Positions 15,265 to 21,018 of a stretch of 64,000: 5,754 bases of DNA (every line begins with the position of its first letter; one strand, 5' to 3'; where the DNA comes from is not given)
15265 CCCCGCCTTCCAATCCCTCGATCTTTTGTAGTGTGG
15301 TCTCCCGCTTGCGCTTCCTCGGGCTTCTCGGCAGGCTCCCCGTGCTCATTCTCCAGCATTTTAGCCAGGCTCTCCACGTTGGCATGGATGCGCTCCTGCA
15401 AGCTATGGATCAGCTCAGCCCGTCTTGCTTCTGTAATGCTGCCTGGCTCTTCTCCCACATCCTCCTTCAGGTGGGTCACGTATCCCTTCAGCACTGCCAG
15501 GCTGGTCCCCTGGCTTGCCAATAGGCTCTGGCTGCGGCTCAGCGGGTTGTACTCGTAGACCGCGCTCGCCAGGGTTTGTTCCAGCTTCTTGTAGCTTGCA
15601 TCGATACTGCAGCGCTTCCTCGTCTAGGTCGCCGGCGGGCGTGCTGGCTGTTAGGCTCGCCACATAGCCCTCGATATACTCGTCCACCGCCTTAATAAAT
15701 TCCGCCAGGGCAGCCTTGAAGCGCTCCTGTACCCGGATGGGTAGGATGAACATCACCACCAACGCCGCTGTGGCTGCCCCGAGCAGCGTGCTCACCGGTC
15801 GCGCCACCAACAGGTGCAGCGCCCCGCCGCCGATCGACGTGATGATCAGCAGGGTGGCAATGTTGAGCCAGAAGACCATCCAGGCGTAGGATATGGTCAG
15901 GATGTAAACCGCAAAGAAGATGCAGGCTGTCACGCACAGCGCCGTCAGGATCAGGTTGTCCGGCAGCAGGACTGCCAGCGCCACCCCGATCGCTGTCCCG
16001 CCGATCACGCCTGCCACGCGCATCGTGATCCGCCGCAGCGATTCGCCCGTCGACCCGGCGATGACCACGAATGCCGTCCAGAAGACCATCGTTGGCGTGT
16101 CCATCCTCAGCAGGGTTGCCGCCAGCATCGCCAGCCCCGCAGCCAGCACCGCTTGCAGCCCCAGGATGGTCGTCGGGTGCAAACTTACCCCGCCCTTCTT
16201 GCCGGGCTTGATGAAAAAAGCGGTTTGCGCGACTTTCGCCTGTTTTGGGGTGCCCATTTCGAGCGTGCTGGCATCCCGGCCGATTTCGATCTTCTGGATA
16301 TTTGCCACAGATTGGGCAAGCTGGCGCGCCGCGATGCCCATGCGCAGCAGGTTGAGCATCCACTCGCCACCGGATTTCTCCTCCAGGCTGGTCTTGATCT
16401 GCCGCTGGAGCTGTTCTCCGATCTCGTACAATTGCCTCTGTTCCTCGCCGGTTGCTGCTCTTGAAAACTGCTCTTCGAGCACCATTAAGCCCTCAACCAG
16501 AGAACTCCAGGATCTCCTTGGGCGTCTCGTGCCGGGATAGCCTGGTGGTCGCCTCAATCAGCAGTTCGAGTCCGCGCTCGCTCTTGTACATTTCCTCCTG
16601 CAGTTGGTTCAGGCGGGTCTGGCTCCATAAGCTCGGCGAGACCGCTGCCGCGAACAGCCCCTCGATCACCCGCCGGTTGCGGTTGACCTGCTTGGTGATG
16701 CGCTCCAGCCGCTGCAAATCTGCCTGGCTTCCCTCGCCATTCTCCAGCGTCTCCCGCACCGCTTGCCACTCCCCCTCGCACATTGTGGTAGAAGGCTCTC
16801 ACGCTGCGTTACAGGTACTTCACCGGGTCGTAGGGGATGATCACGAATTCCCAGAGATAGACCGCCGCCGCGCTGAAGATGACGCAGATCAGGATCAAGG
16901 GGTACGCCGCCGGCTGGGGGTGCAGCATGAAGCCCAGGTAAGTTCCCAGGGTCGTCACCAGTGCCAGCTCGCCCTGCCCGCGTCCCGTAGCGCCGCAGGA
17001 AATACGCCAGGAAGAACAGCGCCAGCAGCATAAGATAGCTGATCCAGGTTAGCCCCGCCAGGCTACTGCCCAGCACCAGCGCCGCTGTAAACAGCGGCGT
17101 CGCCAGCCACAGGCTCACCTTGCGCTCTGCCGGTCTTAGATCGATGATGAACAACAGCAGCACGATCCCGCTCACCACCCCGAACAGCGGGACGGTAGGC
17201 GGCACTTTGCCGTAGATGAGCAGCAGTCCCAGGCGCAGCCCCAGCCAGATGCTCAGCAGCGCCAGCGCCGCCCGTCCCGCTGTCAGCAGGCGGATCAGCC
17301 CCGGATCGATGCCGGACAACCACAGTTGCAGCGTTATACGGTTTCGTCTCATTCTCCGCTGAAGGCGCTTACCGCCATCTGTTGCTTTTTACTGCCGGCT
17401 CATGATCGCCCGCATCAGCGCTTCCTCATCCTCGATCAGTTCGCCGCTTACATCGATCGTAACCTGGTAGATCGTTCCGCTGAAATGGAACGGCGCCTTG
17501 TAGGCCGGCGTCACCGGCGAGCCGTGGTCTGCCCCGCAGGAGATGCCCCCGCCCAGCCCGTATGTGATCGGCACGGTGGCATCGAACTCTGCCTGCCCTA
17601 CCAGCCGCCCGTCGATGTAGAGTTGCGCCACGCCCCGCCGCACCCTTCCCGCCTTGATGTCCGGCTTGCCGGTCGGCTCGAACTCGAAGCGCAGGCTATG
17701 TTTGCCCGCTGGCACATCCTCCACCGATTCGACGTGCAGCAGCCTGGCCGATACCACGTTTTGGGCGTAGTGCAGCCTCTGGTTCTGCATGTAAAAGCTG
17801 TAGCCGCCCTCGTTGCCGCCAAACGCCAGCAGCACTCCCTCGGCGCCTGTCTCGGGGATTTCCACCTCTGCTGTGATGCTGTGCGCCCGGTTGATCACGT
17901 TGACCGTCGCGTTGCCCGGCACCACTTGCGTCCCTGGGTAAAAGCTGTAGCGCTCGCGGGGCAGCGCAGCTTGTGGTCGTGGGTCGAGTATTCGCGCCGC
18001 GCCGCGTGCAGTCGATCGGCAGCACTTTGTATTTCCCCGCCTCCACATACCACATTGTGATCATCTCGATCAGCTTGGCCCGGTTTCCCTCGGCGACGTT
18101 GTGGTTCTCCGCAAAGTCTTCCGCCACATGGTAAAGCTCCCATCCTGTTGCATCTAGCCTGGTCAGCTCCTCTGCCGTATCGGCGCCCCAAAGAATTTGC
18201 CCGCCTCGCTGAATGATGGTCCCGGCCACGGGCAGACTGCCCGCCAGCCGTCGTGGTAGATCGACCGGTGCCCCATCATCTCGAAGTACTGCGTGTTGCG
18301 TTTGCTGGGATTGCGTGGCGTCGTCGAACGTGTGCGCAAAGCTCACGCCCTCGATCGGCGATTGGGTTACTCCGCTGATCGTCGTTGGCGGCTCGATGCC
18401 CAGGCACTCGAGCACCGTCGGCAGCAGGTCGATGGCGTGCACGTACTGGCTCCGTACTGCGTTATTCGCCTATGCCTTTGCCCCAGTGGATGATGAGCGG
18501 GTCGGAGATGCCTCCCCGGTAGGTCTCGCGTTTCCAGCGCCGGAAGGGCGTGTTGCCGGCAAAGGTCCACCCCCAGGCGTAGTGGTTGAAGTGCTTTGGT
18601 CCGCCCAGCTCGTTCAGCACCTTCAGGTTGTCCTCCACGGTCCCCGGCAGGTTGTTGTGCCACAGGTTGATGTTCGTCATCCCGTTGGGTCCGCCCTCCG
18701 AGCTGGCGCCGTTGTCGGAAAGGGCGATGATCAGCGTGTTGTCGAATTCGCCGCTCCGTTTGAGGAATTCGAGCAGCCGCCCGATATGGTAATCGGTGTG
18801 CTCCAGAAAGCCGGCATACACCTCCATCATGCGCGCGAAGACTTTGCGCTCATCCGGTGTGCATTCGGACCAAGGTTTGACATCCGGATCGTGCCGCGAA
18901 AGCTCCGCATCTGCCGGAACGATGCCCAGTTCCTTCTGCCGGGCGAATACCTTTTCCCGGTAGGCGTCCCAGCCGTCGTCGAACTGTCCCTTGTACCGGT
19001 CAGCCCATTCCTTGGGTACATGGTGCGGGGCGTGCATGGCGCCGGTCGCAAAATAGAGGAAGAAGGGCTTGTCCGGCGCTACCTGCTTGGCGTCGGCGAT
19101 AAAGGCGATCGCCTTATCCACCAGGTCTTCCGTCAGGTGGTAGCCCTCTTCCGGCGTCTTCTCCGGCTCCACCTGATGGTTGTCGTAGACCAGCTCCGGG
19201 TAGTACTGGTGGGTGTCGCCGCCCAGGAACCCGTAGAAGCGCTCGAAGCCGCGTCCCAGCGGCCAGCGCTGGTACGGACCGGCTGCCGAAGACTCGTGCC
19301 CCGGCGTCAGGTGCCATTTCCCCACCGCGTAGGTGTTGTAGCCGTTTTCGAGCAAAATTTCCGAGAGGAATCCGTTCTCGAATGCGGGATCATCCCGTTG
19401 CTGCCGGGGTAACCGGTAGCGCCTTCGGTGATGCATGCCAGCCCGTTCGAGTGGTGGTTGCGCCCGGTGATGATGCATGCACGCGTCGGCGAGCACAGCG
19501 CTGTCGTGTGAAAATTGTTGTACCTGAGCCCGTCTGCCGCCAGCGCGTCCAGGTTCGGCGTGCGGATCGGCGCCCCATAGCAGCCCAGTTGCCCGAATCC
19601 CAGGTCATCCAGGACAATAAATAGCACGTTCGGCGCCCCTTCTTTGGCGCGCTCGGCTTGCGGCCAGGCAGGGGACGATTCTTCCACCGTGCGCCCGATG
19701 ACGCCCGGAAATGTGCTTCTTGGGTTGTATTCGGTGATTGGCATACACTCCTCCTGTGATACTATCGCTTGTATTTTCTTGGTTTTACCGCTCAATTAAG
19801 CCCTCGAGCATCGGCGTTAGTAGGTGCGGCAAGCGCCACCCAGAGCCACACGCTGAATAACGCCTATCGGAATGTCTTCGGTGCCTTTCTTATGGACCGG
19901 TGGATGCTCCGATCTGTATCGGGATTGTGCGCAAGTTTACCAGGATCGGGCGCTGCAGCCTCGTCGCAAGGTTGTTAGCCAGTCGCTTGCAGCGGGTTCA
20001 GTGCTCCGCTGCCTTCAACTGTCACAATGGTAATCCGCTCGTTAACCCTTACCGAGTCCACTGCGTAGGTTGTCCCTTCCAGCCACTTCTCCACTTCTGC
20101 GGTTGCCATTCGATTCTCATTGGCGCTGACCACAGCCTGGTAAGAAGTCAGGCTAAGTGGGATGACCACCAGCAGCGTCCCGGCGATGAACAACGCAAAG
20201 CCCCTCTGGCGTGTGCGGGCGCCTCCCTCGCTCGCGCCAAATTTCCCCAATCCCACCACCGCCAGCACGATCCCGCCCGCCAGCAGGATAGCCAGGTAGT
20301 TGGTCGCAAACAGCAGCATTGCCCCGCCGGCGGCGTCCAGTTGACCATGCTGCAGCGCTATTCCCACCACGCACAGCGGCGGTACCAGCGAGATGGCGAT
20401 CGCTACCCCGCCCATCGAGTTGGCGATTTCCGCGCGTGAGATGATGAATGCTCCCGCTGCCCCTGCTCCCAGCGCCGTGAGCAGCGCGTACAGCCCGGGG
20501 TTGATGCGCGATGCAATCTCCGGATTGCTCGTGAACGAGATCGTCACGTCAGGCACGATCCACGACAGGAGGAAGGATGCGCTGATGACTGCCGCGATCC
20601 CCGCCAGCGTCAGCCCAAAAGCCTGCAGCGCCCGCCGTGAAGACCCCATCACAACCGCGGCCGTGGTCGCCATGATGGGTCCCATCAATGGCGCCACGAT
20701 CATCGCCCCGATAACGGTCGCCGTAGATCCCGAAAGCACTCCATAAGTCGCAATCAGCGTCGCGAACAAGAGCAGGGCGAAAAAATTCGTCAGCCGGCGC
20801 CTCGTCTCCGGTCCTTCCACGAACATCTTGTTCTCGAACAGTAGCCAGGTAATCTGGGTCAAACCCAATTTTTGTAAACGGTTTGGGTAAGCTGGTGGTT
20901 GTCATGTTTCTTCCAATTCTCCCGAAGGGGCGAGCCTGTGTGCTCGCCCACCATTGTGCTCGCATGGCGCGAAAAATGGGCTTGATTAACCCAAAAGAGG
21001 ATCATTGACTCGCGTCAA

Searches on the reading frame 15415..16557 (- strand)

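Call 51: search_protein_families(library=pfam, proteins=[window:15415-16557:-], max_evalue=0.001)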
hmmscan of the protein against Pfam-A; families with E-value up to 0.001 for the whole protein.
window:15415-16557:- (380 aa): 2 families
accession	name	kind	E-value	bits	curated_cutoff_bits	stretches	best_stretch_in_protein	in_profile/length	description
PF13515.12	FUSC_2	-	6.2e-14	52.7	25.6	1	142-267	1-126/126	Fusaric acid resistance protein-like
PF04632.18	FUSC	-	0.00011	21.4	30.9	1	134-295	6-173/660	Fusaric acid resistance protein family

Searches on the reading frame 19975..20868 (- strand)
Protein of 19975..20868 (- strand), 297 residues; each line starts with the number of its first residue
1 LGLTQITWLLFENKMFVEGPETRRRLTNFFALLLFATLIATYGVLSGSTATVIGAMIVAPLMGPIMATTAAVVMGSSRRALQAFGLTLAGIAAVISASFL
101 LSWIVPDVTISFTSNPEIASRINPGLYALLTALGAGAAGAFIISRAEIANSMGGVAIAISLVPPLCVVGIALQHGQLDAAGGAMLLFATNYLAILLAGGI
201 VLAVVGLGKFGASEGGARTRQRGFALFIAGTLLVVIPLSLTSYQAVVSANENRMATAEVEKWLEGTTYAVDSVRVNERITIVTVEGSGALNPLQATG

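Call 51: search_protein_families(library=pfam, proteins=[window:19975-20868:-], max_evalue=0.001)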
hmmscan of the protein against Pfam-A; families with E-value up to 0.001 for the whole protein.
window:19975-20868:- (297 aa): 1 family
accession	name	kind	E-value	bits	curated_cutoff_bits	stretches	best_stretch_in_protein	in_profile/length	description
PF04087.19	DUF389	-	2.2e-33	115.6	23.9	1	56-196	1-137/137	Domain of unknown function (DUF389)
